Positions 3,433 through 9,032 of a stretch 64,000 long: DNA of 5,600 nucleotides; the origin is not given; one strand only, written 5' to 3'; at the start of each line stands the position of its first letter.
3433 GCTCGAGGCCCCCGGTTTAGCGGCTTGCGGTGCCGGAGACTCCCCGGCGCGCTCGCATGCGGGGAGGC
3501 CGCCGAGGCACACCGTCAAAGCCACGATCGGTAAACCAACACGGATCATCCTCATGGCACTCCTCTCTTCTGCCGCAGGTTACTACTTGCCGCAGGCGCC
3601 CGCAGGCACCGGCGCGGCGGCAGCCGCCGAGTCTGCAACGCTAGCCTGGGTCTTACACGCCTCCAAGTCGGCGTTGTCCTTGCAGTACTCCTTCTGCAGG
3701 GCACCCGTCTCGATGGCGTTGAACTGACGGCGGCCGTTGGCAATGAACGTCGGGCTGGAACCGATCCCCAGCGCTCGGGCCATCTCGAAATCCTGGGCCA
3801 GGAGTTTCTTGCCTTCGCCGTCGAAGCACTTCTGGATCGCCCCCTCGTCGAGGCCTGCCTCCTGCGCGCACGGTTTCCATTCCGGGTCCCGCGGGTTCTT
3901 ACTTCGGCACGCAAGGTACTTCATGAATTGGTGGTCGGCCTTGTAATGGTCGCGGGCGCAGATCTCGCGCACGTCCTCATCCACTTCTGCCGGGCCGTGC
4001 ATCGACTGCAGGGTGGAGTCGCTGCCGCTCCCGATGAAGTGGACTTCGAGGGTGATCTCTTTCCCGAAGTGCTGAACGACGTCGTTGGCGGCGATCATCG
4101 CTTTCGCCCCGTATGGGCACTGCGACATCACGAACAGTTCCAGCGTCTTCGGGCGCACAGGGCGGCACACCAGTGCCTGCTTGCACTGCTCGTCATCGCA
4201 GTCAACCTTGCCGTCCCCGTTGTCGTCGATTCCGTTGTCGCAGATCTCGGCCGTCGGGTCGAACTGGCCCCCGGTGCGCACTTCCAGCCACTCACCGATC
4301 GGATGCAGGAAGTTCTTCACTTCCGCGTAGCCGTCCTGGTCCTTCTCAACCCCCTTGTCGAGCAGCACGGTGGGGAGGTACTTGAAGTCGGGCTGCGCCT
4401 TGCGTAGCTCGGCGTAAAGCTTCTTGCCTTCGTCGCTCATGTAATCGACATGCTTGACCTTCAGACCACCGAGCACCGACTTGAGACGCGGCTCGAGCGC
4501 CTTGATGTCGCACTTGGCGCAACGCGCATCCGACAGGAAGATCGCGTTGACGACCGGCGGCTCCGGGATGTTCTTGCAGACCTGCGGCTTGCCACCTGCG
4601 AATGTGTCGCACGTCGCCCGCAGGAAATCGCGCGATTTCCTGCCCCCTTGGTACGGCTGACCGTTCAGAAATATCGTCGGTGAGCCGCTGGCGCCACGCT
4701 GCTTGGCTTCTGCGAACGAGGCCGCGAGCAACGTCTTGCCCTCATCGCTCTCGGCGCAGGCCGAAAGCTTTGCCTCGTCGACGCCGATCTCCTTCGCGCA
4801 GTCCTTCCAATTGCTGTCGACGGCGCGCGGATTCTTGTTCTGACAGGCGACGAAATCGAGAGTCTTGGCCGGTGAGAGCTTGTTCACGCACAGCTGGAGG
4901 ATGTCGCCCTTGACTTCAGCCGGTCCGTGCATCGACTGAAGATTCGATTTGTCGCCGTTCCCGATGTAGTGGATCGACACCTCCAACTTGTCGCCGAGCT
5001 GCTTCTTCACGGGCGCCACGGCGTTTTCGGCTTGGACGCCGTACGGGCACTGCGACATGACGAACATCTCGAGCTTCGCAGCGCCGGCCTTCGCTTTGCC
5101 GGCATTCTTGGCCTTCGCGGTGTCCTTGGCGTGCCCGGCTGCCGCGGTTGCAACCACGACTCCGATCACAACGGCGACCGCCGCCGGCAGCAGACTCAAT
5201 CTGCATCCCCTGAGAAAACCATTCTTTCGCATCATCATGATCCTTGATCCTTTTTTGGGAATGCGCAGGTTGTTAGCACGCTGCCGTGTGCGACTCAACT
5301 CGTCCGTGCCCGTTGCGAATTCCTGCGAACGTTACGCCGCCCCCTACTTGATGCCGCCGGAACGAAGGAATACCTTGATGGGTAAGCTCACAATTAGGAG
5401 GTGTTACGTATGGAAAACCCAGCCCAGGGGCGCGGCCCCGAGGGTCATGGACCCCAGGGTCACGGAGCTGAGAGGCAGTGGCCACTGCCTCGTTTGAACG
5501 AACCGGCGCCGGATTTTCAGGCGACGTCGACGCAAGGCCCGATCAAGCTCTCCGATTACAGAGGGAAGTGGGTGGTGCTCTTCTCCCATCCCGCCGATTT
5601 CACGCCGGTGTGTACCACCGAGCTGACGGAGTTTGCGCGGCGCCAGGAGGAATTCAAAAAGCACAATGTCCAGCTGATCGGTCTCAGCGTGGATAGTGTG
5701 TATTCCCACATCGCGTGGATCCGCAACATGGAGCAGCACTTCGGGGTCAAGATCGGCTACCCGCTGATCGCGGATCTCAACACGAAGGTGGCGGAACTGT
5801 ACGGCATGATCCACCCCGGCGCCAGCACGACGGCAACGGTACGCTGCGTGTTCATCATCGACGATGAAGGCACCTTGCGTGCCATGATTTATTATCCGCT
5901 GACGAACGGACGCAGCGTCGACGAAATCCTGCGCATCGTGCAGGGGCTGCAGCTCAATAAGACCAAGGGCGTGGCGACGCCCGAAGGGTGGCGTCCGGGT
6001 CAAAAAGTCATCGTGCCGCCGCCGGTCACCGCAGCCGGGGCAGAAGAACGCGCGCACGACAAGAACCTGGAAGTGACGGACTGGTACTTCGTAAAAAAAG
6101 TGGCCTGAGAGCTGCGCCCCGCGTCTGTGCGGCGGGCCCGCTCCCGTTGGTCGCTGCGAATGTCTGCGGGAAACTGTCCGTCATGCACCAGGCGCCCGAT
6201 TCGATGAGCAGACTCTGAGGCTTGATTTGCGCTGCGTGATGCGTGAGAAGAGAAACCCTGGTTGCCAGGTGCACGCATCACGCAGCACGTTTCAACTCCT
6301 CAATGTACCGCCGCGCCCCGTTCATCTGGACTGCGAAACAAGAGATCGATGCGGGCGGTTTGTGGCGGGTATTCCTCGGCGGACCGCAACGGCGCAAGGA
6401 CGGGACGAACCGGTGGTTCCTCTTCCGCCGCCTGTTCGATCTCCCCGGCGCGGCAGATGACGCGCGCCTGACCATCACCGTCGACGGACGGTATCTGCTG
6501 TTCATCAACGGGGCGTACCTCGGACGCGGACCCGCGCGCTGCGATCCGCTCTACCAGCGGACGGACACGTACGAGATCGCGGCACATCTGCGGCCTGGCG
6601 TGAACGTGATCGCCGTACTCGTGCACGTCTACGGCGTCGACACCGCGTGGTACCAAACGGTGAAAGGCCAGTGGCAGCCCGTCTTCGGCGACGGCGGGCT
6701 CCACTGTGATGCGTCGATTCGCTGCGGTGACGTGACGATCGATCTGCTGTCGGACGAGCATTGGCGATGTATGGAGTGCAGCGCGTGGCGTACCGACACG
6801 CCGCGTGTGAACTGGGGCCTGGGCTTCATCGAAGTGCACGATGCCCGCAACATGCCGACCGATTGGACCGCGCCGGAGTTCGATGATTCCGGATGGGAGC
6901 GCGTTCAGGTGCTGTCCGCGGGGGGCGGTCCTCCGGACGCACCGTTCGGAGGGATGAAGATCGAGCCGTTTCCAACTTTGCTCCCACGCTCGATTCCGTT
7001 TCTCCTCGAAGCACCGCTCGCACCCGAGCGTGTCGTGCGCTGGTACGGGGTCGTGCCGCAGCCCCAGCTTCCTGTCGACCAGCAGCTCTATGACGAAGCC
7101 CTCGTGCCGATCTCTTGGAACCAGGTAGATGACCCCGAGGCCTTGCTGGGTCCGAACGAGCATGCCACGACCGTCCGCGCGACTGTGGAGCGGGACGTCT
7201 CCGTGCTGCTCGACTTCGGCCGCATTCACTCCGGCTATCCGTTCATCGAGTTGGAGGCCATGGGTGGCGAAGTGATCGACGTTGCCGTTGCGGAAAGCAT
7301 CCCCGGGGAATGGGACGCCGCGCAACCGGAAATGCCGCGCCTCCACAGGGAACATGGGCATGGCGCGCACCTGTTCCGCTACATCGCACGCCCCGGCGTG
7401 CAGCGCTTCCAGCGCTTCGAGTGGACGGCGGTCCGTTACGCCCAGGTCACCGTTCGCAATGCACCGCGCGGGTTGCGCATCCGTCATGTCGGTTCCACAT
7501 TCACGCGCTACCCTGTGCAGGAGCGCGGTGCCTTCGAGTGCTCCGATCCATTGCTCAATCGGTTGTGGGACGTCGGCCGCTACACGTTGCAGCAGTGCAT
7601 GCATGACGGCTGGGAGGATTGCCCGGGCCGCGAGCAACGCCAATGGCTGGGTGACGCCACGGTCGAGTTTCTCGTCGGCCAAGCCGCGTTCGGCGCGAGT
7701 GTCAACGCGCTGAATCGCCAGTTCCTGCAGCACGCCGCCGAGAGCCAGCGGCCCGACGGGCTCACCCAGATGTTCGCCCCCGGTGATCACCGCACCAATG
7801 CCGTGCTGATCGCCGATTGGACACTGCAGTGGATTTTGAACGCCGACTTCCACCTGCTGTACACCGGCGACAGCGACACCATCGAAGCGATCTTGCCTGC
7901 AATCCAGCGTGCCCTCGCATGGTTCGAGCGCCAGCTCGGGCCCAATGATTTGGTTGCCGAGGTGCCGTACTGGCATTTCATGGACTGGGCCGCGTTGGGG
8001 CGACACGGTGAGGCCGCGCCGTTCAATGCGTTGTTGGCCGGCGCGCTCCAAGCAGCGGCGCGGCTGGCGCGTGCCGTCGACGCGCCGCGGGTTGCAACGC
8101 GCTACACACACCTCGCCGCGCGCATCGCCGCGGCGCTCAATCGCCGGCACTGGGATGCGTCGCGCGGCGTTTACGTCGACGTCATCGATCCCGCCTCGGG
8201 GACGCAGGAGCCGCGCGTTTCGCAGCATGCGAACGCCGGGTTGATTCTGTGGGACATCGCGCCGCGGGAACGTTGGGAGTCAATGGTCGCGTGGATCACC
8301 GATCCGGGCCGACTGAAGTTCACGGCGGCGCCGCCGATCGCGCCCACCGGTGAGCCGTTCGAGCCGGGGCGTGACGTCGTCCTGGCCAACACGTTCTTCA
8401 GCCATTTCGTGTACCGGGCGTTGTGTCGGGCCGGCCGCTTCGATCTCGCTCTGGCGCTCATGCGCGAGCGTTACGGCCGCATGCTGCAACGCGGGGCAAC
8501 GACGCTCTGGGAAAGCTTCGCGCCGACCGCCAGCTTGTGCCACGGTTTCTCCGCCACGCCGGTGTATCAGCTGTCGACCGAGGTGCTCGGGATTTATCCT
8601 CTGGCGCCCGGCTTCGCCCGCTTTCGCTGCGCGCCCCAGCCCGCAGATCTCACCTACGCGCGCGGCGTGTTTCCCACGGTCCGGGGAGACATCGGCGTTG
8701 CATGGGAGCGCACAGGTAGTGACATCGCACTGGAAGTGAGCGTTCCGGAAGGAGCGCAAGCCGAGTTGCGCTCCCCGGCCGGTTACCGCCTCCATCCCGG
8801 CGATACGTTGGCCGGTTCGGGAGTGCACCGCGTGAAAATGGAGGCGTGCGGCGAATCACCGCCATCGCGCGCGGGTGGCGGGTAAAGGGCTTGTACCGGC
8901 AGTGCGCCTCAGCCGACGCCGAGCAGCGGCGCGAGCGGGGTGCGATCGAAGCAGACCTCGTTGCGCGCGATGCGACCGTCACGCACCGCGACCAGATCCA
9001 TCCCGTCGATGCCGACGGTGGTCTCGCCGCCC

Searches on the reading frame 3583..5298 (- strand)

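Call 83: search_protein_families(library=pfam, proteins=[window:3583-5298:-], max_evalue=0.00001)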
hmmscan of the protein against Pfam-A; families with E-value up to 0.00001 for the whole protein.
window:3583-5298:- (571 aa): 3 families
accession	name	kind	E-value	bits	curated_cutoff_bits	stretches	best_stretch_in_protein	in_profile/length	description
PF03227.22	GILT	-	2.8e-22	79.5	22.4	2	76-170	2-106/107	Gamma interferon inducible lysosomal thiol reductase (GILT)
PF01323.26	DSBA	-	4.5e-13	49.9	25.6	1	161-226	122-186/191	DSBA-like thioredoxin domain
PF13462.12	Thioredoxin_4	-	1.9e-12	48.1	23.2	0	77-224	18-158/165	Thioredoxin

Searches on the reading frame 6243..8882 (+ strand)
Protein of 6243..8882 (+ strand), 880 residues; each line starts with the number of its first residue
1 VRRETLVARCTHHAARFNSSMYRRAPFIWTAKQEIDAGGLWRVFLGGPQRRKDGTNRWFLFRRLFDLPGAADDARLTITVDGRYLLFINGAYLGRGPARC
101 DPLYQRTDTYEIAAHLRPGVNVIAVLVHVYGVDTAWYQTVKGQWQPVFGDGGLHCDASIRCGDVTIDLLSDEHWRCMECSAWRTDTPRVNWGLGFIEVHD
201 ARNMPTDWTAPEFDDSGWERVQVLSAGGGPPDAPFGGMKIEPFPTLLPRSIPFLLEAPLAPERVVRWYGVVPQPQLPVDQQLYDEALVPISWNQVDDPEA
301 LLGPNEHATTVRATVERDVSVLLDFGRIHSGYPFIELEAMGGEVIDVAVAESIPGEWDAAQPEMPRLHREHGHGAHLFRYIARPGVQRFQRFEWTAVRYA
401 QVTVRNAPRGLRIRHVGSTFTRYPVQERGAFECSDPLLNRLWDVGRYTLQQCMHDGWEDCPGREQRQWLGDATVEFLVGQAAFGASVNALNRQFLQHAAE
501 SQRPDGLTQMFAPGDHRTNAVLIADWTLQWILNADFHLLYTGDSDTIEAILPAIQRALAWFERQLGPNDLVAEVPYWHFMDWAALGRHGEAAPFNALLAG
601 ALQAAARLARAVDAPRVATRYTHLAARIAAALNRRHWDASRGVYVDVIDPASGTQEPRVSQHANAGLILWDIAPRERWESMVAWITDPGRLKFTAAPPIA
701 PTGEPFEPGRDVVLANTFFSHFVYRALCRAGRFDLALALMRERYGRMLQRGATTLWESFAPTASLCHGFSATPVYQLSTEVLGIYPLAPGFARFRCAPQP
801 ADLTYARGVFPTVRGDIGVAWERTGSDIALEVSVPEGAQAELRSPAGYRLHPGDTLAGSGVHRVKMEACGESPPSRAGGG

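Call 83: search_protein_families(library=pfam, proteins=[window:6243-8882:+], max_evalue=0.00001)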
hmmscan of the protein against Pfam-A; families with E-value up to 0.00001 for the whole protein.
window:6243-8882:+ (880 aa): 5 families
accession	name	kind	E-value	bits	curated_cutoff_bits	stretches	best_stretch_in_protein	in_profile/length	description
PF17389.8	Bac_rhamnosid6H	-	8.8e-35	121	24.5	1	427-677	2-241/339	Bacterial alpha-L-rhamnosidase 6 hairpin glycosidase domain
PF17390.7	Bac_rhamnosid_C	-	2.4e-13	50.1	22.1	1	783-845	1-64/78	Bacterial alpha-L-rhamnosidase C-terminal domain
PF08531.16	Bac_rhamnosid_N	-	5.1e-11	43.1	25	1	72-225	4-154/172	Alpha-L-rhamnosidase N-terminal domain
PF22422.2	MGH1-like_GH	-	2.5e-07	31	27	1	587-762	168-343/356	Mannosylglycerate hydrolase MGH1-like glycoside hydrolase domain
PF06202.20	GDE_C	-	2.1e-06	27.3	21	1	580-653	151-223/367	Amylo-alpha-1,6-glucosidase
